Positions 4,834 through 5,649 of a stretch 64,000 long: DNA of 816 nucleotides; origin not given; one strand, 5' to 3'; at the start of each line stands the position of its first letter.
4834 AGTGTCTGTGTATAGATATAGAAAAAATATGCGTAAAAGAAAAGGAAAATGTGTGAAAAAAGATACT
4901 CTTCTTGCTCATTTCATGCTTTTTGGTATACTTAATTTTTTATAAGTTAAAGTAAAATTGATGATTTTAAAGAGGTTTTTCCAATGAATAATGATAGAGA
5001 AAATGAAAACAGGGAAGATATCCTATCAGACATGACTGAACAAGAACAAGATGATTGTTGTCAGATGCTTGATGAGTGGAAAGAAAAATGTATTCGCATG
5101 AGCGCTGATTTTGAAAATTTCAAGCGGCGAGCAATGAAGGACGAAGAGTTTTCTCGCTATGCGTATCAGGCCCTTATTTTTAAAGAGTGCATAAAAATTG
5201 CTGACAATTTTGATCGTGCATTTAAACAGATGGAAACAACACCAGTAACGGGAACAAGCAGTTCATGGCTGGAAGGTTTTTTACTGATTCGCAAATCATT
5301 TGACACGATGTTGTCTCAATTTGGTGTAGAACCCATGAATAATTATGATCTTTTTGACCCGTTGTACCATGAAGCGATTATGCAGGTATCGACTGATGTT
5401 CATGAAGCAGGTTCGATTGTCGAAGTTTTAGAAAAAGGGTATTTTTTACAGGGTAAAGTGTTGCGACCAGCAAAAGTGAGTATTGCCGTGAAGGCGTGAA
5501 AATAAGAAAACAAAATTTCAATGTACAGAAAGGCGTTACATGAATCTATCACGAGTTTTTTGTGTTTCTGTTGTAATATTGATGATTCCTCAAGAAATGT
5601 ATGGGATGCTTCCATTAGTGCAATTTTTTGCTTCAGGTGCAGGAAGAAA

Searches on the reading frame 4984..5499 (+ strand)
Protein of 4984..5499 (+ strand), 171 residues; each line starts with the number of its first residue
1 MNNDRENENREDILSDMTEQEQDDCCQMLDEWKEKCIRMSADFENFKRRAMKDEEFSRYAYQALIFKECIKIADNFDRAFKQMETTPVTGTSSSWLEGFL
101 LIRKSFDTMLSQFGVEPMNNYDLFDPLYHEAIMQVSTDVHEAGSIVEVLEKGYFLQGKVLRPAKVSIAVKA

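Call 78: search_protein_families(library=pfam, proteins=[window:4984-5499:+], max_evalue=0.001)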
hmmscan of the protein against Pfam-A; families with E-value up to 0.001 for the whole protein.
window:4984-5499:+ (171 aa): 1 family
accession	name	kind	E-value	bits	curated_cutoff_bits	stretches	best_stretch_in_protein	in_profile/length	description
PF01025.24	GrpE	-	1.3e-34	119.7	25.8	1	9-168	7-164/165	GrpE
